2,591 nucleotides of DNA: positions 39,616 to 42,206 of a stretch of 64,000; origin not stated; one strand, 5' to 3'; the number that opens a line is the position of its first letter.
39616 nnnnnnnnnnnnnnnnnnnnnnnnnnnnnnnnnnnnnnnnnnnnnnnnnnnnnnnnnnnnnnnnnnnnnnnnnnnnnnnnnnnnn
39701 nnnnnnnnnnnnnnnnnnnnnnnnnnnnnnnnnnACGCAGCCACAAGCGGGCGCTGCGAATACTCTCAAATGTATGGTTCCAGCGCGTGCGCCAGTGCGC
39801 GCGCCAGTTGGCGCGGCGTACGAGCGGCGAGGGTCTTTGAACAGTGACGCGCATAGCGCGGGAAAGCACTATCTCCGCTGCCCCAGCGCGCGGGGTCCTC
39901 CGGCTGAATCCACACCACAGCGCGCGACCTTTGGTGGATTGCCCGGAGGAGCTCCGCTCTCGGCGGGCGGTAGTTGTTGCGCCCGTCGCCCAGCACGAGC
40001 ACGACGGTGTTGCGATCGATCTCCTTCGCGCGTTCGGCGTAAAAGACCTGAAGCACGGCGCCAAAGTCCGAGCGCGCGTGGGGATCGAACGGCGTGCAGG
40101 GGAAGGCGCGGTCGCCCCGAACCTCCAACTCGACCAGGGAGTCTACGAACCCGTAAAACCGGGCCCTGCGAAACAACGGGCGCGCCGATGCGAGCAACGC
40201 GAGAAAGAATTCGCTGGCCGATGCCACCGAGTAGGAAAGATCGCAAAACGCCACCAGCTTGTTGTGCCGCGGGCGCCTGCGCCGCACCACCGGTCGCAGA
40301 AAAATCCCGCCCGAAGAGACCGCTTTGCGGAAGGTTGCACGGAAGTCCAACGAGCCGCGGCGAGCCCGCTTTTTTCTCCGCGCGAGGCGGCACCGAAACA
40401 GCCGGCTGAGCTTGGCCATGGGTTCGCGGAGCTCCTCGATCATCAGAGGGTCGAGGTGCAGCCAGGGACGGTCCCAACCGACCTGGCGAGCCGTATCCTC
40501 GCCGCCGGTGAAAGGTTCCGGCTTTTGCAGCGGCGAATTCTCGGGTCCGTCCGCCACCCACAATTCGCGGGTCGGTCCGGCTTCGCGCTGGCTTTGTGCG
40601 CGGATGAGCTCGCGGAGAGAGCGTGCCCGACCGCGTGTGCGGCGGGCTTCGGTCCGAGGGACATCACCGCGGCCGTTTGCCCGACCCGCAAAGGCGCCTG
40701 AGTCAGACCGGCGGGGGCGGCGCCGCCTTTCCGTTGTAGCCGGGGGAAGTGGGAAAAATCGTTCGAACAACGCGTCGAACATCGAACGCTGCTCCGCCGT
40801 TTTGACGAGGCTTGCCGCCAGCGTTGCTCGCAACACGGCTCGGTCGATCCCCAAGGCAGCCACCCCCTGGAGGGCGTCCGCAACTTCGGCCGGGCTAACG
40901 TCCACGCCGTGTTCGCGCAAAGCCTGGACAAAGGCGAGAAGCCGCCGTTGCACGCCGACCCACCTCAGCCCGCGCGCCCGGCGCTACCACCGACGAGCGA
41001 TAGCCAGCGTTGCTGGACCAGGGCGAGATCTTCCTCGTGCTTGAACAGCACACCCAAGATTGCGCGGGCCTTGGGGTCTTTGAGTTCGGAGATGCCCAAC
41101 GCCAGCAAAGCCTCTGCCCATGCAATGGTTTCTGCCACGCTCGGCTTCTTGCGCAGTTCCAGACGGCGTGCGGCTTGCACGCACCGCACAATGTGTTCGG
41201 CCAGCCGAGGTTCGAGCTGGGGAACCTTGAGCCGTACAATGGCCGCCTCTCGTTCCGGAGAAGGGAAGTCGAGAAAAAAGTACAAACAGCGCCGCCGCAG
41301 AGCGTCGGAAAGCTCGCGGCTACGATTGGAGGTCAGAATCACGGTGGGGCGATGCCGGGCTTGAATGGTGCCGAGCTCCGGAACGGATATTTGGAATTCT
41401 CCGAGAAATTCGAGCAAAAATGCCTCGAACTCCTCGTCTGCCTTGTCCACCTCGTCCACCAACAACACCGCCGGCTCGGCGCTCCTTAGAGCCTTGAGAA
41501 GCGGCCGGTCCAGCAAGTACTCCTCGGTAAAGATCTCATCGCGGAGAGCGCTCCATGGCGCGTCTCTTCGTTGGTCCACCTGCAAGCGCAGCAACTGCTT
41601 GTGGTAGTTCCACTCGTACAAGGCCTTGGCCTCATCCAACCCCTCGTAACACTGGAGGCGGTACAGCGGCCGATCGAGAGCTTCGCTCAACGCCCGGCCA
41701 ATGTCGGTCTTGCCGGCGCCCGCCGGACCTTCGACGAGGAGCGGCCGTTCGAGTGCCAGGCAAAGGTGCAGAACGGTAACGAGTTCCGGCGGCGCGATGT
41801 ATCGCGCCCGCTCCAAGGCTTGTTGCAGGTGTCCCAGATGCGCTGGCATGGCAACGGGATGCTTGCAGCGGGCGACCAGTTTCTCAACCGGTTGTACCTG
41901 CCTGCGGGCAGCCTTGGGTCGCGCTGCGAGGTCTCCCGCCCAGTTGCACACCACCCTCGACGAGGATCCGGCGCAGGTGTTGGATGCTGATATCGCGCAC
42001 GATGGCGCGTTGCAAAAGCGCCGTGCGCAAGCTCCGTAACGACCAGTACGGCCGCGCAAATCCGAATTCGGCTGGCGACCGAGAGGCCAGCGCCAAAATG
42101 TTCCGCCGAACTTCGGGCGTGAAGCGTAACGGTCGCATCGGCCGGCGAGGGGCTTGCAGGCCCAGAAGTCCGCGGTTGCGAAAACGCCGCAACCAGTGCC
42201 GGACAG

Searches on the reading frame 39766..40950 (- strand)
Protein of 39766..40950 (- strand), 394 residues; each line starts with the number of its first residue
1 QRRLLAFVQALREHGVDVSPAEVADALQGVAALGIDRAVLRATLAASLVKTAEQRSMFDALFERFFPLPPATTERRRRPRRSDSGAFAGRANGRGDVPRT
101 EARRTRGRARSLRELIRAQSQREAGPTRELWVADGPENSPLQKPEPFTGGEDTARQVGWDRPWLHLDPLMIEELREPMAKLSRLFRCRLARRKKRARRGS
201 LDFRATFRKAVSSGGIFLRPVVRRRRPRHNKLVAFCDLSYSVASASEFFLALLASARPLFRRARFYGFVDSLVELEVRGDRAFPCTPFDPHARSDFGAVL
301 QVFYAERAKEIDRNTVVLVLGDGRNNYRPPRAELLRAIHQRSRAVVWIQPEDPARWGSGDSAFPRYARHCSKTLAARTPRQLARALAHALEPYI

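Call 8: search_protein_families(library=pfam, proteins=[window:39766-40950:-], max_evalue=0.01)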
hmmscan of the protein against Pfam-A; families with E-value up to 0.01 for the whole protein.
window:39766-40950:- (394 aa): 1 family
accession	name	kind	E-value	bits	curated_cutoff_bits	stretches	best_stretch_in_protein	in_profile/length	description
PF05762.20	VWA_CoxE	-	1.3e-28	100.4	26.4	1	180-384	8-220/222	VWA domain containing CoxE-like protein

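Call 9: search_protein_families(library=ncbifam, proteins=[window:39766-40950:-], max_evalue=0.01)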
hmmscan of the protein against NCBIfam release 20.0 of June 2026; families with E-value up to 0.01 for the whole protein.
window:39766-40950:- (394 aa): 1 family
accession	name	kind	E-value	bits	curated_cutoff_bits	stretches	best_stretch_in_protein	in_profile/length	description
NF047783.1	VWA_dom_MadC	equivalog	1.1e-42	146.5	600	2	184-389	279-496/498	MadC family VWA domain-containing protein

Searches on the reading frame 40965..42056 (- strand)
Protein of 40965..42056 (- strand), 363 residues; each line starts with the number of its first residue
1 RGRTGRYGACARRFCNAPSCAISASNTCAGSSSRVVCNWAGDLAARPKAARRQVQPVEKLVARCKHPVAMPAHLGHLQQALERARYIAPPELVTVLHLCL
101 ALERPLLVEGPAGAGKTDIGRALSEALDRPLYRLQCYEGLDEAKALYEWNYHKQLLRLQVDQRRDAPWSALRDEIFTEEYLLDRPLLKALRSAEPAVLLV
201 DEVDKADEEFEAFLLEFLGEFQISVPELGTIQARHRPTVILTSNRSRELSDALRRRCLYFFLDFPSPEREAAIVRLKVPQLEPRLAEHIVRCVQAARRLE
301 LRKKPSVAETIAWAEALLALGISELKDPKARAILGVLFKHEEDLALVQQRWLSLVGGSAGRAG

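Call 8: search_protein_families(library=pfam, proteins=[window:40965-42056:-], max_evalue=0.01)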
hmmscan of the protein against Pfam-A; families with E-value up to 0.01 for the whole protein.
window:40965-42056:- (363 aa): 7 families
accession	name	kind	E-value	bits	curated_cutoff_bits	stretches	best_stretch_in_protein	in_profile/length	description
PF07728.20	AAA_5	-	5.1e-12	46.4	22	1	106-257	2-139/139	AAA domain (dynein-related subfamily)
PF00004.35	AAA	-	9.6e-10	39.5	21.2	1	107-257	2-123/131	ATPase family associated with various cellular activities (AAA)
PF13191.12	AAA_16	-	1.4e-06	29.3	32.6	1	104-220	25-158/167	AAA ATPase domain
PF13401.12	AAA_22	-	1.3e-05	26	27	1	104-225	6-118/130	AAA domain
PF07724.20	AAA_2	-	0.00051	20.6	27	1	107-248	7-128/166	AAA domain (Cdc48 subfamily)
PF07726.17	AAA_3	-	0.00078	19.8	27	0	197-244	65-111/131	ATPase family associated with various cellular activities (AAA)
PF13604.12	AAA_30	-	0.0059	16.8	27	0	104-129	19-44/191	AAA domain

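Call 9: search_protein_families(library=ncbifam, proteins=[window:40965-42056:-], max_evalue=0.01)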
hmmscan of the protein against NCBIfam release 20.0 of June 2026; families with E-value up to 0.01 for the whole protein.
window:40965-42056:- (363 aa): 4 families
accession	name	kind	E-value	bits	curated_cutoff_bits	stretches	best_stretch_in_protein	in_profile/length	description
NF047784.1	MadB_ATPase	equivalog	9.9e-85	284.3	475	1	76-349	6-295/298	MadB family AAA-type ATPase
TIGR02640.1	gas_vesic_GvpN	equivalog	3.6e-11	43.1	266.8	1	100-312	18-231/262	gas vesicle protein GvpN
TIGR02639.1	ClpA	equivalog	0.0041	15.4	993.15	0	106-136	490-520/734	ATP-dependent Clp protease ATP-binding subunit ClpA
TIGR00763.1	lon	equivalog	0.0065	15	608.05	0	106-135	356-385/795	endopeptidase La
